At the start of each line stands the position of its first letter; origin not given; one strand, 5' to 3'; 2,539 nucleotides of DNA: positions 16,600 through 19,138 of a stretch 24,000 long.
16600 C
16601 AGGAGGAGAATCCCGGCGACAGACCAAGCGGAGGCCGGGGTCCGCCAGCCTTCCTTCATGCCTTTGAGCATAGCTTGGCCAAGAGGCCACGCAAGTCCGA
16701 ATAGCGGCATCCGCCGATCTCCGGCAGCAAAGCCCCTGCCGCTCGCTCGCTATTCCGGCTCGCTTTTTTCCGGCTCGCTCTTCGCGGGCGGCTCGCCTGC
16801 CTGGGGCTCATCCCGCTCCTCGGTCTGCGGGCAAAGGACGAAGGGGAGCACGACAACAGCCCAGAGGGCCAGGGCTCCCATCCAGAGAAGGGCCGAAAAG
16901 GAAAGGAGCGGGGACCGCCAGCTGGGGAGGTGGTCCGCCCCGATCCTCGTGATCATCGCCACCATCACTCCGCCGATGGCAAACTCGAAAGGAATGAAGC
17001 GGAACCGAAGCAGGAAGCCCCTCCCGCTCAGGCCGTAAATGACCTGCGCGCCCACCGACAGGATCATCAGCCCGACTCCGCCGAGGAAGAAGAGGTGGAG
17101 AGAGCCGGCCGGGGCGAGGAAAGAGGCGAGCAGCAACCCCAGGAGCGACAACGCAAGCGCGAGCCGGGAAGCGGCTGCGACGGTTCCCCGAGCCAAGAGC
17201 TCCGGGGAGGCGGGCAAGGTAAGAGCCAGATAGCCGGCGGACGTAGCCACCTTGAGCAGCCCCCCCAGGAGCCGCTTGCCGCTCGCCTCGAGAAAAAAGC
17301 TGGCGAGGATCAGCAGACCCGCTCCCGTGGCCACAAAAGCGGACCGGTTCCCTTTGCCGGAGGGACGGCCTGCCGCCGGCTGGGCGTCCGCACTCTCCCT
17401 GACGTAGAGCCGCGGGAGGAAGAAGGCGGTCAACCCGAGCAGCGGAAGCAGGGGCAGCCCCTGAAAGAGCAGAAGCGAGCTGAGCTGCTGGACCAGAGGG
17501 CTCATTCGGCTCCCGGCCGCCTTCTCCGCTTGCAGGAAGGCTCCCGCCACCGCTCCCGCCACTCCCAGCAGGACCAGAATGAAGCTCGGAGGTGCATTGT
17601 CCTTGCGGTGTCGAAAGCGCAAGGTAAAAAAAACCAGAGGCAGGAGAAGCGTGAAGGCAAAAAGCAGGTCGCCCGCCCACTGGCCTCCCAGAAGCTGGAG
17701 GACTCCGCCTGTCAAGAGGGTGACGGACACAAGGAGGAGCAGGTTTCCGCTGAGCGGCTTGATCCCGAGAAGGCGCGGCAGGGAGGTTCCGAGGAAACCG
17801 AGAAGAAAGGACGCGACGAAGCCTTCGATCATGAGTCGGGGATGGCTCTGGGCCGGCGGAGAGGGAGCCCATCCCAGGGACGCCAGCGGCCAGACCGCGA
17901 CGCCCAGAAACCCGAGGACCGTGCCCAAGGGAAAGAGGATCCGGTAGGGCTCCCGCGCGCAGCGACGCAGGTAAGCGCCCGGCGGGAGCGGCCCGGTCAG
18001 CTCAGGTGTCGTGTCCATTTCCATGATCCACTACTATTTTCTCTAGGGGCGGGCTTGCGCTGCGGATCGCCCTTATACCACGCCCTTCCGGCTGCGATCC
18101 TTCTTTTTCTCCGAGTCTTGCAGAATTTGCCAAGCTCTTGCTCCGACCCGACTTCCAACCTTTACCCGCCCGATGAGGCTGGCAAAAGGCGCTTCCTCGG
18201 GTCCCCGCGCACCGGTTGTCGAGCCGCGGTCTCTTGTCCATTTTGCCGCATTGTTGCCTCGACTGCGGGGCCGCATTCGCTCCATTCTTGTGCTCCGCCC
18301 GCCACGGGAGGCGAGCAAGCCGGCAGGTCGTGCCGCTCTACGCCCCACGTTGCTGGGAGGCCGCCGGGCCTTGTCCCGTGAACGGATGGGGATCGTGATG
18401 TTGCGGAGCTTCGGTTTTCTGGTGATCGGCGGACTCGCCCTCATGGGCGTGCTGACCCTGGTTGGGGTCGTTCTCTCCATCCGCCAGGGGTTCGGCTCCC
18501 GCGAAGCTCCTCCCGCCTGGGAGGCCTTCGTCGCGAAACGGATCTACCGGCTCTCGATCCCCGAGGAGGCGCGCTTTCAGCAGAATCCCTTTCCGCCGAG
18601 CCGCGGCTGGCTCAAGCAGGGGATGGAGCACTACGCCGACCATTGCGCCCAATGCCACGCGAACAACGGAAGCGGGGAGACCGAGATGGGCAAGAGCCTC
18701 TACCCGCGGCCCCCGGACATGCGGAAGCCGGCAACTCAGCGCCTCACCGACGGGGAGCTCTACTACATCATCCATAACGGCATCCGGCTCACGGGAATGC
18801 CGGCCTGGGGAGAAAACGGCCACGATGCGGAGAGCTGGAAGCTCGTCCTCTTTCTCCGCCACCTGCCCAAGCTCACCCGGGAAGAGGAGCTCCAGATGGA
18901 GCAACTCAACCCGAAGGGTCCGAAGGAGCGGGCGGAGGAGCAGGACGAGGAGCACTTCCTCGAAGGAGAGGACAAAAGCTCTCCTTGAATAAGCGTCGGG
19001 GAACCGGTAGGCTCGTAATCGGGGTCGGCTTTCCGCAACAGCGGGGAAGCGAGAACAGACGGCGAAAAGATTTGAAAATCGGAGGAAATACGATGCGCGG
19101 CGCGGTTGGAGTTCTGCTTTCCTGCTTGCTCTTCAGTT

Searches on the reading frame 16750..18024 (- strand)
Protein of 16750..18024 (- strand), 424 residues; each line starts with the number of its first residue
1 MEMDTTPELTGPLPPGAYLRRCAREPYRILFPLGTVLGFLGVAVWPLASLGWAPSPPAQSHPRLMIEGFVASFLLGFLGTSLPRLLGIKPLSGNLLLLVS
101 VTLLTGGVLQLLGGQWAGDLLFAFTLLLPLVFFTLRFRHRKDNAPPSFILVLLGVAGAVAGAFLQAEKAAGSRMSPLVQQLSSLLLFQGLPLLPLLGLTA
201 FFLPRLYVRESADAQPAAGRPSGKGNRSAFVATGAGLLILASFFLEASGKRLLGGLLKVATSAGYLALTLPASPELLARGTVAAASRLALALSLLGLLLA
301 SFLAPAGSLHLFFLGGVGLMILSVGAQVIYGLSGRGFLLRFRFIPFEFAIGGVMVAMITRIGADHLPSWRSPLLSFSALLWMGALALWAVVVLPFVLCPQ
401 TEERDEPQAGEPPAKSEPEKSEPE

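Call 51: search_protein_families(library=pfam, proteins=[window:16750-18024:-], max_evalue=0.01)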
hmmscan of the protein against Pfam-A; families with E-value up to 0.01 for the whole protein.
window:16750-18024:- (424 aa): 1 family
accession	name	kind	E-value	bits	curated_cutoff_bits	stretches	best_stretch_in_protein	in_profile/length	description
PF05940.17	NnrS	-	4.1e-28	99.2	28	1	24-398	4-369/371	NnrS protein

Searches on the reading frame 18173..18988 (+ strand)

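Call 51: search_protein_families(library=pfam, proteins=[window:18173-18988:+], max_evalue=0.01)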
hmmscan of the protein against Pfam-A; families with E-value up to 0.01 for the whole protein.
window:18173-18988:+ (271 aa): 2 families
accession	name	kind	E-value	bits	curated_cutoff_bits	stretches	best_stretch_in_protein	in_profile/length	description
PF13442.11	Cytochrome_CBB3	-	7.8e-12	45.8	27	1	148-228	4-68/68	Cytochrome C oxidase, cbb3-type, subunit III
PF00034.26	Cytochrom_C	-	7.5e-06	27.6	21.3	1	148-231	2-89/90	Cytochrome c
